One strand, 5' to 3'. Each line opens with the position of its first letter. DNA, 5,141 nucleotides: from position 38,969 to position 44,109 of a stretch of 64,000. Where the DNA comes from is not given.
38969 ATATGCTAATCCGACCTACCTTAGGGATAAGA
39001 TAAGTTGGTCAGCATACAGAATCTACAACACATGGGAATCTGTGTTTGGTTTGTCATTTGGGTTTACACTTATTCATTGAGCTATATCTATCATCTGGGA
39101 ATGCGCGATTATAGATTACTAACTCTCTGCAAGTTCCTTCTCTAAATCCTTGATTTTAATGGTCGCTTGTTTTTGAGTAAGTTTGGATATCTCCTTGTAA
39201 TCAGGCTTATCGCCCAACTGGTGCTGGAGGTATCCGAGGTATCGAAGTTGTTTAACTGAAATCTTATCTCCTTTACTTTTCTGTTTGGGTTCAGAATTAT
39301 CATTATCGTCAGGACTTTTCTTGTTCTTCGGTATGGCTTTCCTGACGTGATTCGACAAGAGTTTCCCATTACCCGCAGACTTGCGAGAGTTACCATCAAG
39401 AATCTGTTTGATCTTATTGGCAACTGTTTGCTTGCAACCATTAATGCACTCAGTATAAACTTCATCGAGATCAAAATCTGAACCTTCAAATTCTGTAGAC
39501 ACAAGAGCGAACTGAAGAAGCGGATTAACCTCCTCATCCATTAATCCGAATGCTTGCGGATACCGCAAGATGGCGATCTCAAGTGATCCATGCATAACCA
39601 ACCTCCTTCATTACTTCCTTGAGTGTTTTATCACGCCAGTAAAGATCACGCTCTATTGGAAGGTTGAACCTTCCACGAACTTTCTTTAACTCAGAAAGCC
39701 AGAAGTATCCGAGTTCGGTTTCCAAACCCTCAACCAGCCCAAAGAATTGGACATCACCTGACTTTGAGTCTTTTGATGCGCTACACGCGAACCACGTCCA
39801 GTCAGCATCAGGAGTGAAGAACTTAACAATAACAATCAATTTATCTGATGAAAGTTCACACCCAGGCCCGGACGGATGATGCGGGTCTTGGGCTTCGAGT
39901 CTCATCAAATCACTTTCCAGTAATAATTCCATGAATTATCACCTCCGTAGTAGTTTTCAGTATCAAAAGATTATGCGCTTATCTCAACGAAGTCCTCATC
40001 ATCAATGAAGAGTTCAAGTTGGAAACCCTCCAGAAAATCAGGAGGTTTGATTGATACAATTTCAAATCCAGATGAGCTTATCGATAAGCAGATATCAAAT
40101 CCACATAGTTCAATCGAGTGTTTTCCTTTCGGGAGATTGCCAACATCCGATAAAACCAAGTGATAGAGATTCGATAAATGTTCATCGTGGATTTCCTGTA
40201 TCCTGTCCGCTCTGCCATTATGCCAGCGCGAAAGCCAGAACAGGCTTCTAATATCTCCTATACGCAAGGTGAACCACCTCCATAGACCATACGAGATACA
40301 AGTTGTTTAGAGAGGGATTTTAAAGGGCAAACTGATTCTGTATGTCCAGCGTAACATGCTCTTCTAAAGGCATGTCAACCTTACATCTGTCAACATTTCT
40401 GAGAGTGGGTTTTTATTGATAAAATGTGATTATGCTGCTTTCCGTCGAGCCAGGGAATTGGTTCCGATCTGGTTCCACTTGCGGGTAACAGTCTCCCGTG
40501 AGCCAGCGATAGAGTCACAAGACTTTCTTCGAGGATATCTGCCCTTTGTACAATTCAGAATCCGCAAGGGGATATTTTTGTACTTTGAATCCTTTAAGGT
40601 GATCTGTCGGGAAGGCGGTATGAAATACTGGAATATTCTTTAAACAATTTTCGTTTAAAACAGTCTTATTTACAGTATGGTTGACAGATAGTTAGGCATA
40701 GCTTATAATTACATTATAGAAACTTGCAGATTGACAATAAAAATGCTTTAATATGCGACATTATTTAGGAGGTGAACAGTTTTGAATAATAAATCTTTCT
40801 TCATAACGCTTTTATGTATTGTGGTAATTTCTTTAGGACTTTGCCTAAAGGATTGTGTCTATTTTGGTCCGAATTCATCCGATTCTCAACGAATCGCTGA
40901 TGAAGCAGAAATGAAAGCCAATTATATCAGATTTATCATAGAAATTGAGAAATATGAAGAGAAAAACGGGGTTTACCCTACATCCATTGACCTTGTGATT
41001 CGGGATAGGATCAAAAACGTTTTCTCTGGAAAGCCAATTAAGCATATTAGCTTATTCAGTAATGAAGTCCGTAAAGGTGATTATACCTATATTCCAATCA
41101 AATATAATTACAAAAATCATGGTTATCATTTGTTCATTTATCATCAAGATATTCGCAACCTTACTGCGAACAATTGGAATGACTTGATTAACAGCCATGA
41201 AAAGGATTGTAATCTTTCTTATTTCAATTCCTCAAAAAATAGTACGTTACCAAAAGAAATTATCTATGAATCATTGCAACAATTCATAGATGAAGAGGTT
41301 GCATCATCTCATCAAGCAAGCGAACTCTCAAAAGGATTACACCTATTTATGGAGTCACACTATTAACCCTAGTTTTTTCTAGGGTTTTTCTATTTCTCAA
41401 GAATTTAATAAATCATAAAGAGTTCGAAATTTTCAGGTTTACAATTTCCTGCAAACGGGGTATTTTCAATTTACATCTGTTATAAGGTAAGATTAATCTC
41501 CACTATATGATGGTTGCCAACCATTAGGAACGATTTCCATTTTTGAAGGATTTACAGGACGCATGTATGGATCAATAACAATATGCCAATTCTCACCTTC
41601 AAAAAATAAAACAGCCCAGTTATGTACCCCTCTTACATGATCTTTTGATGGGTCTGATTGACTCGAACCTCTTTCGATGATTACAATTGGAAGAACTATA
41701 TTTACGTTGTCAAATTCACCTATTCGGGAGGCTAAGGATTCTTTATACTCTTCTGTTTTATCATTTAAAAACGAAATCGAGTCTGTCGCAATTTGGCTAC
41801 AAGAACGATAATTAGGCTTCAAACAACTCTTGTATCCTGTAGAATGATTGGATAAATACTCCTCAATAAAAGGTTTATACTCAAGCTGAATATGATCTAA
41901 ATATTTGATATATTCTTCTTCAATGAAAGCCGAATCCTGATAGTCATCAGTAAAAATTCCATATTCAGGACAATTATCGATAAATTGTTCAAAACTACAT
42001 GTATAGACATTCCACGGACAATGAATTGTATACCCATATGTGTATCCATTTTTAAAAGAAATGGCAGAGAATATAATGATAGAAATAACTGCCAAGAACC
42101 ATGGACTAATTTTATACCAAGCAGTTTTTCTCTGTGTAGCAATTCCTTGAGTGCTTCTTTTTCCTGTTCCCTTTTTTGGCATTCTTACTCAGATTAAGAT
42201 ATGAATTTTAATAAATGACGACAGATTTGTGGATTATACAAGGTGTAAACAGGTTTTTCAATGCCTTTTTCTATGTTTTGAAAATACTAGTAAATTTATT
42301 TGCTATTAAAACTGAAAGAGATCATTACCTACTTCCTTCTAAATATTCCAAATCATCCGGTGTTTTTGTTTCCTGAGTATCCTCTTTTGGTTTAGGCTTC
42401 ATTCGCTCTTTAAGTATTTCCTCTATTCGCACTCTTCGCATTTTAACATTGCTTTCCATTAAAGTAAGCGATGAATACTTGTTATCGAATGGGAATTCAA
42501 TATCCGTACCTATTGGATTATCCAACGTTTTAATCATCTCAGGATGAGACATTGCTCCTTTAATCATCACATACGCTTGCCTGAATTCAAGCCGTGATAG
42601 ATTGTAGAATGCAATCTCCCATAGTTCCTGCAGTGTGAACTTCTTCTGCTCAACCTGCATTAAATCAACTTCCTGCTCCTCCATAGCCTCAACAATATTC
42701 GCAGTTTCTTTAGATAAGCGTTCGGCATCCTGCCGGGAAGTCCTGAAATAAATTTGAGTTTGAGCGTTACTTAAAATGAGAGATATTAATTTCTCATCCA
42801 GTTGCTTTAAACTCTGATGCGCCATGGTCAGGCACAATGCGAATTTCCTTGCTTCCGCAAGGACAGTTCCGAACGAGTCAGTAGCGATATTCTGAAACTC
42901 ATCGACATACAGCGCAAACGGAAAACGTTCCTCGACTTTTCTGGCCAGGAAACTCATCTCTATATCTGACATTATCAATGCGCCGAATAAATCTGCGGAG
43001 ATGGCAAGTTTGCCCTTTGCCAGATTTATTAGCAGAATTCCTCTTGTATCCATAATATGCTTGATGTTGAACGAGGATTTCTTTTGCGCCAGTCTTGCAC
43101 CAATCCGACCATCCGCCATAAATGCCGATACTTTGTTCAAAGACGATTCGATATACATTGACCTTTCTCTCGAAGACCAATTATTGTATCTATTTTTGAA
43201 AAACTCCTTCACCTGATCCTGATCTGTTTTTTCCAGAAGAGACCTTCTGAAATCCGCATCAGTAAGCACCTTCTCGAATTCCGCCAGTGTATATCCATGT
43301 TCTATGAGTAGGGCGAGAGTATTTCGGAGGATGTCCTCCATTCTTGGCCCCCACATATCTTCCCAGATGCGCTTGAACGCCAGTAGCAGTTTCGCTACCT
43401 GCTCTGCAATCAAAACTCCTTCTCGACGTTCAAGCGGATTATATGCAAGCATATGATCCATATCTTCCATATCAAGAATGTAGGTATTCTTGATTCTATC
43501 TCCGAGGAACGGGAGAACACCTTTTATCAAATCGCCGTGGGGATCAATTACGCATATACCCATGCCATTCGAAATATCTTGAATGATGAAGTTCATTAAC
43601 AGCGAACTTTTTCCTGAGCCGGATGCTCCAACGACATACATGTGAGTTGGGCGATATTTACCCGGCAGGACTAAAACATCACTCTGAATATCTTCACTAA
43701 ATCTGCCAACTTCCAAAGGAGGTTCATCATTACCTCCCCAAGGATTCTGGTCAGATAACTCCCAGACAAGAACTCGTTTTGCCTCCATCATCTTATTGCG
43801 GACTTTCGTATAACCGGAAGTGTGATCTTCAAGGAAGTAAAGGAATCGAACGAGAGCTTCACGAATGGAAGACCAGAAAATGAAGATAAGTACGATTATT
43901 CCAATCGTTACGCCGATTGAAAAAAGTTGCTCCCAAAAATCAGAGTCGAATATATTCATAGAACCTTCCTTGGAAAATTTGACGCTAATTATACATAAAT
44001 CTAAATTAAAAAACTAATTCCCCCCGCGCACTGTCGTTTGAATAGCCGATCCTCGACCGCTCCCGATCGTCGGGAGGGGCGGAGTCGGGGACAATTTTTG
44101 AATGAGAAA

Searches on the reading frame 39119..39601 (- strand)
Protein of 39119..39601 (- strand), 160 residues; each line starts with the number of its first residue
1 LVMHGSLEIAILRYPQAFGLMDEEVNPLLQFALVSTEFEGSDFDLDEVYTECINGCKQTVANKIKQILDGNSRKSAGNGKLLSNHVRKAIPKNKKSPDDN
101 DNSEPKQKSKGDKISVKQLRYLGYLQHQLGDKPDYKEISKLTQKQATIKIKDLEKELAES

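Call 18: search_protein_families(library=pfam, proteins=[window:39119-39601:-], max_evalue=0.01)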
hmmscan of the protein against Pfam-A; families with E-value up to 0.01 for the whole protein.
window:39119-39601:- (160 aa): 0 families

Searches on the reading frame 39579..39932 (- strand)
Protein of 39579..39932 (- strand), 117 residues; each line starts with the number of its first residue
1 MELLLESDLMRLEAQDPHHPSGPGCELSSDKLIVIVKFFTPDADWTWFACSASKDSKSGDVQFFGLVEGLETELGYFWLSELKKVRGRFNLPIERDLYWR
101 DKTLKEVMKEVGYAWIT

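Call 18: search_protein_families(library=pfam, proteins=[window:39579-39932:-], max_evalue=0.01)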
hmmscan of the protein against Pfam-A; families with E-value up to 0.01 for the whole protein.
window:39579-39932:- (117 aa): 1 family
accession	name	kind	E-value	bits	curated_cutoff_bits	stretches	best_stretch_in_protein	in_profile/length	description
PF11171.13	DUF2958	-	1.3e-12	48.5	21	1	28-101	22-93/111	Protein of unknown function (DUF2958)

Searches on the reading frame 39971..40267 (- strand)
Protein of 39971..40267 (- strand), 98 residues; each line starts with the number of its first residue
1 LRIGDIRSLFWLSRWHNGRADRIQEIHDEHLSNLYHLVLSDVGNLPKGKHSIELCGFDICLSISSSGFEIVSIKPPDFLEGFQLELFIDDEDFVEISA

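Call 83: search_protein_families(library=pfam, proteins=[window:39971-40267:-], max_evalue=0.01)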
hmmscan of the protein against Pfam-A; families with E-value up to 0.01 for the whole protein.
window:39971-40267:- (98 aa): 0 families

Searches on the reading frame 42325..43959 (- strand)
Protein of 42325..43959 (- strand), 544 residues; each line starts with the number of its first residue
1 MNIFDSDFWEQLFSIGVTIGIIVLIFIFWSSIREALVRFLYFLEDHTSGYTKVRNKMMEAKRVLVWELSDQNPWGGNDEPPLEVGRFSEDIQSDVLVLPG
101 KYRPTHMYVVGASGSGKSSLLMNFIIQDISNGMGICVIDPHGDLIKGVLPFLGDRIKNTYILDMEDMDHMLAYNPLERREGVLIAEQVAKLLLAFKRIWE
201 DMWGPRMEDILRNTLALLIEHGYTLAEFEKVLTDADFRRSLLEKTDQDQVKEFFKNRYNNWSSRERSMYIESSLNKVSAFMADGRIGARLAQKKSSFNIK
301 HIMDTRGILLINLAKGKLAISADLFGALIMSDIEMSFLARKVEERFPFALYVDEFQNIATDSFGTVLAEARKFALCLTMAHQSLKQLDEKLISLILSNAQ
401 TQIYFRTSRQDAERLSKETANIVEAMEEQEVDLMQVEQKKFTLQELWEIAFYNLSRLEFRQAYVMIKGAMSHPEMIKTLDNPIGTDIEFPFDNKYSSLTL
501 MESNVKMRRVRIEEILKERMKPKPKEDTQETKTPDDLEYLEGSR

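Call 18: search_protein_families(library=pfam, proteins=[window:42325-43959:-], max_evalue=0.01)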
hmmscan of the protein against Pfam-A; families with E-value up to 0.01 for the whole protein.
window:42325-43959:- (544 aa): 8 families
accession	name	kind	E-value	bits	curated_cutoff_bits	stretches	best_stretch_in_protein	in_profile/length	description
PF02534.20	T4SS-DNA_transf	-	3e-08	33.4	20.1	1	265-421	221-384/468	Type IV secretory system Conjugative DNA transfer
PF12696.13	TraG-D_C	-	8.7e-08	32.6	22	1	347-418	1-78/126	TraM recognition site of TraD and TraG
PF10412.15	TrwB_AAD_bind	-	1.9e-07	30.8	20.5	1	101-416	12-320/387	Type IV secretion-system coupling protein DNA-binding domain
PF01935.23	DUF87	-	3.4e-05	24.5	23.2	1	83-148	2-68/220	Helicase HerA, central domain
PF01580.24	FtsK_SpoIIIE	-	4.2e-05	23.5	24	1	78-126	14-61/221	FtsK/SpoIIIE family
PF20703.3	nSTAND1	-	0.0002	21.5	27.1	1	106-127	35-56/379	Novel STAND NTPase 1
PF13401.12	AAA_22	-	0.0024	18.6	27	0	104-127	5-28/130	AAA domain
PF13191.12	AAA_16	-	0.0053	17.7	32.6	0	102-125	22-45/167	AAA ATPase domain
